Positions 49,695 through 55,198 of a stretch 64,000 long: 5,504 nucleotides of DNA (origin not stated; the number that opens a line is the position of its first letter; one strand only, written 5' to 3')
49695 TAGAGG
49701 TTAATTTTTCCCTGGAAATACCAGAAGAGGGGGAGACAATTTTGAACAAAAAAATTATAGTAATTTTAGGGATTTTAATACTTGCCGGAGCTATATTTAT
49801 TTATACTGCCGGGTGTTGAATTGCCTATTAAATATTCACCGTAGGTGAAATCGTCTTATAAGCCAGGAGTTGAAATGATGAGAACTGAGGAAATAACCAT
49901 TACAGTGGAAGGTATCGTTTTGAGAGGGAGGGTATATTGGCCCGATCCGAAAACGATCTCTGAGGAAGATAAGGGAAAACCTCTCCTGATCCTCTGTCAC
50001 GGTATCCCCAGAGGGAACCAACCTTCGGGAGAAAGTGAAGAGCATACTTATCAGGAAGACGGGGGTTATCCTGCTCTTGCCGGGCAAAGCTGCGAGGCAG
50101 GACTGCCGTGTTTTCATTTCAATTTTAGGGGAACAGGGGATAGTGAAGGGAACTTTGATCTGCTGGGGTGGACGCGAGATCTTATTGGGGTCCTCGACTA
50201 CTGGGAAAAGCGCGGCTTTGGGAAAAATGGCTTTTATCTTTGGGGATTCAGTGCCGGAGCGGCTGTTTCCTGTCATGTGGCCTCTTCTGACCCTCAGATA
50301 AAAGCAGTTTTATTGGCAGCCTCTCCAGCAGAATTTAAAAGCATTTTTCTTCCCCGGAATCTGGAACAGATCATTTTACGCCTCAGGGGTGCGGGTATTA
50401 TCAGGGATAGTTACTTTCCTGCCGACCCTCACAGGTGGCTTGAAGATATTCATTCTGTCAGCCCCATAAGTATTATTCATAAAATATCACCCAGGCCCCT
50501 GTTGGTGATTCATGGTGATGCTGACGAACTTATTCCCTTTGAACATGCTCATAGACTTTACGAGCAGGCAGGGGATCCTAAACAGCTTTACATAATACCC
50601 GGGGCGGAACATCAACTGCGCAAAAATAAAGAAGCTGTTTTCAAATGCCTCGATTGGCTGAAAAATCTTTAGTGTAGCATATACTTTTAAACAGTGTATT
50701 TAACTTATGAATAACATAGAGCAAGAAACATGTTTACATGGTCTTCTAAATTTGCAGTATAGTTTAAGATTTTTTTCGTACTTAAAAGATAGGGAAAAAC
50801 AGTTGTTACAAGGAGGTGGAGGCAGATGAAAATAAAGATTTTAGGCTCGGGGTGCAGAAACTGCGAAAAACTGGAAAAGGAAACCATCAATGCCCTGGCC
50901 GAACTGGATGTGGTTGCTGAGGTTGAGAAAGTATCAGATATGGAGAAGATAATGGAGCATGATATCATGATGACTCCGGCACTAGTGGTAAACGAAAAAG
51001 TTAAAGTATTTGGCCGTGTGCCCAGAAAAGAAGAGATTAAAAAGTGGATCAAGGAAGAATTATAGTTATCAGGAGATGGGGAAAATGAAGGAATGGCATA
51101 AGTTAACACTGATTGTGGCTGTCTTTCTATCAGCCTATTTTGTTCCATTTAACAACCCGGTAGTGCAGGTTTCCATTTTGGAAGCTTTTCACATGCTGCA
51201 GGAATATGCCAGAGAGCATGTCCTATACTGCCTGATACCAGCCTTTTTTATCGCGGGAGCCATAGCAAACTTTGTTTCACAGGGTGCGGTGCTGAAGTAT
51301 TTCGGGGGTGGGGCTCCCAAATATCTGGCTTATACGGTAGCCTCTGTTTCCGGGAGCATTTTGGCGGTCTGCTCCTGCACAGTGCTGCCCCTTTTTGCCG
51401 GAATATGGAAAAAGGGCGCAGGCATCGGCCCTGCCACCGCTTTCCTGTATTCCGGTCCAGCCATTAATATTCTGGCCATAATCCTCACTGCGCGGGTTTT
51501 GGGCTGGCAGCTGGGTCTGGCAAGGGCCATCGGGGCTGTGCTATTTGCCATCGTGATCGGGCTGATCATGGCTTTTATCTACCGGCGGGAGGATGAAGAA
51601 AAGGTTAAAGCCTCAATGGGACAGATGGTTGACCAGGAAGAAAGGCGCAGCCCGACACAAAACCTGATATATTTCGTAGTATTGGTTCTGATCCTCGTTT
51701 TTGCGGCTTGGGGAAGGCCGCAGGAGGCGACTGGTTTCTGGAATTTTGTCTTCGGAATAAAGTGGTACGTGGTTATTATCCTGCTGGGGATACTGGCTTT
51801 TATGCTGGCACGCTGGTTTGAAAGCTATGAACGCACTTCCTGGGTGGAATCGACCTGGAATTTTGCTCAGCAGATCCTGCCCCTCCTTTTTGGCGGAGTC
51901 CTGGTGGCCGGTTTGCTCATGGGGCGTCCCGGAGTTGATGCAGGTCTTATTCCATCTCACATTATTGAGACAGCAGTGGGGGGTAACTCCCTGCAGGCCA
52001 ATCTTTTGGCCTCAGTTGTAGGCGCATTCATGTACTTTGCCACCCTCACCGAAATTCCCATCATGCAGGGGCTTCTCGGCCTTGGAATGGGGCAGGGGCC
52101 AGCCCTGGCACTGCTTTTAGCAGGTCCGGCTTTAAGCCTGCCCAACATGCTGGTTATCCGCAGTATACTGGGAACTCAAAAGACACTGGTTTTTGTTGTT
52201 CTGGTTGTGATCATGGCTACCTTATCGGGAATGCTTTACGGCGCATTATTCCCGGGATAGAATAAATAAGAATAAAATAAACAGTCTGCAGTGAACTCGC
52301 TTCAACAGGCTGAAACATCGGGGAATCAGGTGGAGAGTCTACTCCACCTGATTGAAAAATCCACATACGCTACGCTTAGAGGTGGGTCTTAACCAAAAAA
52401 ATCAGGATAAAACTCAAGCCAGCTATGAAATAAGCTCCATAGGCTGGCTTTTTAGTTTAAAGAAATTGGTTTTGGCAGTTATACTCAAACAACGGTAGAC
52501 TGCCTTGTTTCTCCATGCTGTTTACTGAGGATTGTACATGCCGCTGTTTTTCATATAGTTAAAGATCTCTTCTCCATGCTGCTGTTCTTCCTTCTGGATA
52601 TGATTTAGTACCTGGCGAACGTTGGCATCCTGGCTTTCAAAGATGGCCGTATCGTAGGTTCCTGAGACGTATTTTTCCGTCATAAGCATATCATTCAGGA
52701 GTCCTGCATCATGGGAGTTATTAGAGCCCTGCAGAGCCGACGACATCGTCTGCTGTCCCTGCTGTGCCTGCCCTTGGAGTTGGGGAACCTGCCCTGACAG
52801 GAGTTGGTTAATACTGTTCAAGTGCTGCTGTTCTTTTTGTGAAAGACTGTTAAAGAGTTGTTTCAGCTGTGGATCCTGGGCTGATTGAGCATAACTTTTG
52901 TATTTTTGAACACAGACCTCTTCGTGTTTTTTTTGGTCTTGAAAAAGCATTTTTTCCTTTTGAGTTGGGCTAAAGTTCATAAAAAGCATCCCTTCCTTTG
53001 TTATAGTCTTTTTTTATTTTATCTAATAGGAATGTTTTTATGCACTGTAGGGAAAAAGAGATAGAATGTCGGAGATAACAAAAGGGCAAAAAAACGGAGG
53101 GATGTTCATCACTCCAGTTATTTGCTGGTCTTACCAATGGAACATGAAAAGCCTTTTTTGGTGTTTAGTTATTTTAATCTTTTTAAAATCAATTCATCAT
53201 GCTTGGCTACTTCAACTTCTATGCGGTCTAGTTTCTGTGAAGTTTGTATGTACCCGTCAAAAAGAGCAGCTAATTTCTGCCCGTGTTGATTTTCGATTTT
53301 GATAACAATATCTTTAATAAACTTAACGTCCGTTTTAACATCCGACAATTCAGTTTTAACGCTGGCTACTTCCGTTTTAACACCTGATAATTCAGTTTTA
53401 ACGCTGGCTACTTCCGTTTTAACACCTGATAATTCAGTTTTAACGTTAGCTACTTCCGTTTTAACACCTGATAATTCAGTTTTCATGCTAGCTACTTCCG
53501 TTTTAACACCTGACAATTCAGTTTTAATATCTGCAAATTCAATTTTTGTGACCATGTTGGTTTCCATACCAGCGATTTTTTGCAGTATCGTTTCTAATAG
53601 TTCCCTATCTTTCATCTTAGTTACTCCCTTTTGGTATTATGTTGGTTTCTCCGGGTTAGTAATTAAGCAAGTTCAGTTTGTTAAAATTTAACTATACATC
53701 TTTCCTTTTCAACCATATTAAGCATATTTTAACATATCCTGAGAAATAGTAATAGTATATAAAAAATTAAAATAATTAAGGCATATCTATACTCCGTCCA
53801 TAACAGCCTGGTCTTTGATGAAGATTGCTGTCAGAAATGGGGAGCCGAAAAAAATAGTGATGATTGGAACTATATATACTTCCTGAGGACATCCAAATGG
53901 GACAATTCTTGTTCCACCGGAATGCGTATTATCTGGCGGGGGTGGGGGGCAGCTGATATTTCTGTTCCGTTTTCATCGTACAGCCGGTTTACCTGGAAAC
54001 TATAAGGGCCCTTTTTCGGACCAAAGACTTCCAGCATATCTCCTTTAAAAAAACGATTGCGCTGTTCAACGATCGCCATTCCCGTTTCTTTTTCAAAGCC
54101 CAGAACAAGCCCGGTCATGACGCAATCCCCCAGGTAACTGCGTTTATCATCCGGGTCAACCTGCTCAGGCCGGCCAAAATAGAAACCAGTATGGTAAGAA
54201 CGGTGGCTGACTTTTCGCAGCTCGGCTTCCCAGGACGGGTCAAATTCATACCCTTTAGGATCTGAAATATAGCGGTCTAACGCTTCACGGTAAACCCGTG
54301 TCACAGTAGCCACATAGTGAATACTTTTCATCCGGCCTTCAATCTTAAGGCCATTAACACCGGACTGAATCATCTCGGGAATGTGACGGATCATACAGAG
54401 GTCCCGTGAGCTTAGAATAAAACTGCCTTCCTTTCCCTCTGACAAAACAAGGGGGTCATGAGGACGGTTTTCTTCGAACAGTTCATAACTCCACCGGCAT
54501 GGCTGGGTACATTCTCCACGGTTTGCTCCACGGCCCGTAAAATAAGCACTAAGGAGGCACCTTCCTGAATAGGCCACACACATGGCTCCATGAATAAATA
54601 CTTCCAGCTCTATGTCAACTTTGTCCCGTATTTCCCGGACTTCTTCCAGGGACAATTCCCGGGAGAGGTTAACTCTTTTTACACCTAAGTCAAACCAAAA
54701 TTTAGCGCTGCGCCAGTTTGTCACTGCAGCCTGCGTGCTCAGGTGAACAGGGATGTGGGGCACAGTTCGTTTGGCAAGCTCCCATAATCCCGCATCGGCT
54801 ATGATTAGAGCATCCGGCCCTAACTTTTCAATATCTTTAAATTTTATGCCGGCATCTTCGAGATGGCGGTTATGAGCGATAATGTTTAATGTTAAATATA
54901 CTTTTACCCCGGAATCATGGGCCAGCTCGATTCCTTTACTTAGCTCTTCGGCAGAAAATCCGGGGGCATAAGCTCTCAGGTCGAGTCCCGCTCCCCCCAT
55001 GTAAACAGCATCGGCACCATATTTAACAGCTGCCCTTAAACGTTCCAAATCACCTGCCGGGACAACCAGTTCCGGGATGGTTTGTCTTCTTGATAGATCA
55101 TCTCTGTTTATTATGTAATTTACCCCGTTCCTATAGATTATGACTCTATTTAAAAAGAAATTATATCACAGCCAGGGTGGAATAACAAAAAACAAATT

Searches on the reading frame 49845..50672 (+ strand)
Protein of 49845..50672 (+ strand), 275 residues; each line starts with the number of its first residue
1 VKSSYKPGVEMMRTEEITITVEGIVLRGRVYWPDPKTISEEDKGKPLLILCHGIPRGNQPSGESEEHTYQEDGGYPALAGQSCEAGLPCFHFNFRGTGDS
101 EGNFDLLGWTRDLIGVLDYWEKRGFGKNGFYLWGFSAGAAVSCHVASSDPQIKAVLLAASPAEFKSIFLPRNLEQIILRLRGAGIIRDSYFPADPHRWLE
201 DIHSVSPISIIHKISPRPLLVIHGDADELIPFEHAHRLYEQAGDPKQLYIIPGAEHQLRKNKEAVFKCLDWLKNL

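Call 38: search_protein_families(library=pfam, proteins=[window:49845-50672:+], max_evalue=0.001)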
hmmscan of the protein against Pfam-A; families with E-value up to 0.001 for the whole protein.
window:49845-50672:+ (275 aa): 7 families
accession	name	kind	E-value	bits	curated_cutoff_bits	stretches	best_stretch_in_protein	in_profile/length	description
PF12146.15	Hydrolase_4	-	1.6e-12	47.7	27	2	218-259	193-235/239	Serine aminopeptidase, S33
PF00561.26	Abhydrolase_1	-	4.1e-10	40.2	25.8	1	46-163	1-105/245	alpha/beta hydrolase fold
PF00326.27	Peptidase_S9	-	6.3e-08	32.8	22.6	1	111-272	46-206/213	Prolyl oligopeptidase family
PF12697.13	Abhydrolase_6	-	9.3e-07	30.2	26.3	1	48-256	1-204/217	Alpha/beta hydrolase family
PF20434.5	BD-FAE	-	1.4e-06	28.4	26.8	1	182-240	156-213/215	BD-FAE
PF02230.22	Abhydrolase_2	-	8.2e-06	26.2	23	0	113-160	90-137/217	Phospholipase/Carboxylesterase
PF02129.25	Peptidase_S15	-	0.00043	20.5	23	0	74-163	46-131/262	X-Pro dipeptidyl-peptidase (S15 family)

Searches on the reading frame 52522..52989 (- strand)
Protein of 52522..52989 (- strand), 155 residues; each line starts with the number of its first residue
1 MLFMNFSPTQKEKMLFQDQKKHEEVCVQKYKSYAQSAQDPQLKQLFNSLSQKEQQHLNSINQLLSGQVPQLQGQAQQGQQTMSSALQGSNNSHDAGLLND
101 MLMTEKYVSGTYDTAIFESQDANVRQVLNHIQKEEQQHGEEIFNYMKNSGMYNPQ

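Call 49: search_protein_families(library=pfam, proteins=[window:52522-52989:-], max_evalue=0.001)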
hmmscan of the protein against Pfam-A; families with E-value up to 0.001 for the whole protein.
window:52522-52989:- (155 aa): 7 families
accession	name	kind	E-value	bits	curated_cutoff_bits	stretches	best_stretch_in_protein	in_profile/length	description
PF07875.18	Coat_F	-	6.4e-25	87.6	25.7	1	94-155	2-63/63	Coat F domain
PF09537.16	DUF2383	-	1.5e-08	35.2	30.8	0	28-84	18-70/111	Domain of unknown function (DUF2383)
PF02915.23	Rubrerythrin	-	1.2e-06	29.4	22.8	1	23-140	10-131/137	Rubrerythrin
PF13628.12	DUF4142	-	0.00019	22.1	27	0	17-63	92-138/138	Domain of unknown function (DUF4142)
PF05974.18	DUF892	-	0.0002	21.9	23.7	1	18-146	12-150/159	Domain of unknown function (DUF892)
PF22277.2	EncFtn-like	-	0.0003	21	27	0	112-139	33-60/85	EncFtn-like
PF07870.16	DUF1657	-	0.00053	20.3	27.7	1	30-64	15-49/49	Protein of unknown function (DUF1657)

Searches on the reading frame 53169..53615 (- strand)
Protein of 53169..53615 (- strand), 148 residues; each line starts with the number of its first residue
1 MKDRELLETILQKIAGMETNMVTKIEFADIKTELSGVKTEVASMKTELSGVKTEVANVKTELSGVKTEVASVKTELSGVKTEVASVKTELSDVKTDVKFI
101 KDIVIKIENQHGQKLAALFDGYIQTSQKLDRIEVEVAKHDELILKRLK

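Call 49: search_protein_families(library=pfam, proteins=[window:53169-53615:-], max_evalue=0.001)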
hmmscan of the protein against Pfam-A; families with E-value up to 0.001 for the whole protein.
window:53169-53615:- (148 aa): 16 families
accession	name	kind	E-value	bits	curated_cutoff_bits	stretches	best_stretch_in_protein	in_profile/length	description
PF00038.26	Filament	-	4.9e-05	23.6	40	0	32-93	217-275/313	Intermediate filament protein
PF25541.1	TBCA_PH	-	7.7e-05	22.9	27.8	0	3-104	34-136/139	PH domain-containing proteins, TBCA domain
PF14915.12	CCDC144C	-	9.6e-05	21.6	35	1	29-136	174-281/534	CCDC144C protein coiled-coil region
PF07926.17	TPR_MLP1_2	-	0.00011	22.7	36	0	33-90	58-115/129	TPR/MLP1/MLP2-like protein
PF10473.14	CENP-F_leu_zip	-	0.00012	22.6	34.5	1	31-98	9-76/140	Leucine-rich repeats of kinetochore protein Cenp-F/LEK1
PF24481.2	CT398_CC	-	0.00012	22.5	27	0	9-66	6-63/180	CT398-like coiled coil hairpin domain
PF05701.16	WEMBL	-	0.00012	21.5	35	1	18-134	286-398/562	Weak chloroplast movement under blue light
PF05377.16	FlaC_arch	-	0.00019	22.2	27.8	0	71-106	4-39/55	Flagella accessory protein C (FlaC)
PF23249.1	KH_PARP14_3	-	0.00023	21.4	28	0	75-92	39-56/61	PARP14, third type I KH domain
PF19220.6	Rod_CreS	-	0.00029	20.4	100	1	23-115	4-95/359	Crescentin, rod domain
PF06818.20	Fez1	-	0.00036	21.5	34.4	1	28-113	13-98/199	Fez1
PF20882.2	Sos7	-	0.00039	21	27.3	0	11-62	20-71/75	Kinetochore protein Sos7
PF25078.1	DUF7801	-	0.00057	20.5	33.2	0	40-69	16-45/155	Domain of unknown function (DUF7801)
PF10805.13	DUF2730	-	0.00067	20.1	24.9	0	31-95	32-91/102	Protein of unknown function (DUF2730)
PF07889.17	DUF1664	-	0.00076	20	34.6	1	37-109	39-115/124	Protein of unknown function (DUF1664)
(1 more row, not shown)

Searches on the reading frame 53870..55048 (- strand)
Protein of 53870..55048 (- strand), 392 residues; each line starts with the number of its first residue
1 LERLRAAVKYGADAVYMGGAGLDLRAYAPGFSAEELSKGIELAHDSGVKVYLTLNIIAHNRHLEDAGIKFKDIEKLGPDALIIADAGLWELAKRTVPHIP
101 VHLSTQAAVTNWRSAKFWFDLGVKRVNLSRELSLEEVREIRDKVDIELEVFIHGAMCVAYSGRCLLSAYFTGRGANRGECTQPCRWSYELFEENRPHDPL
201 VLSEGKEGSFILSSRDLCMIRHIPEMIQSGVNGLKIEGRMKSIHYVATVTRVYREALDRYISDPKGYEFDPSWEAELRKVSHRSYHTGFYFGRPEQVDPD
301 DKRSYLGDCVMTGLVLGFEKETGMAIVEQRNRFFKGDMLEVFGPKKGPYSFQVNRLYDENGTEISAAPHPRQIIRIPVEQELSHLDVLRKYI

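Call 49: search_protein_families(library=pfam, proteins=[window:53870-55048:-], max_evalue=0.001)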
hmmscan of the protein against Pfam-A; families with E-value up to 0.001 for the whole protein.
window:53870-55048:- (392 aa): 2 families
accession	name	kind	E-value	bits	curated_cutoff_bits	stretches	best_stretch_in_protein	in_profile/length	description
PF01136.24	Peptidase_U32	-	3.9e-96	321.3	22.4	1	69-295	7-232/233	Peptidase family U32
PF16325.11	Peptidase_U32_C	-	1.5e-25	89.6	28.2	1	311-389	5-83/83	Peptidase family U32 C-terminal domain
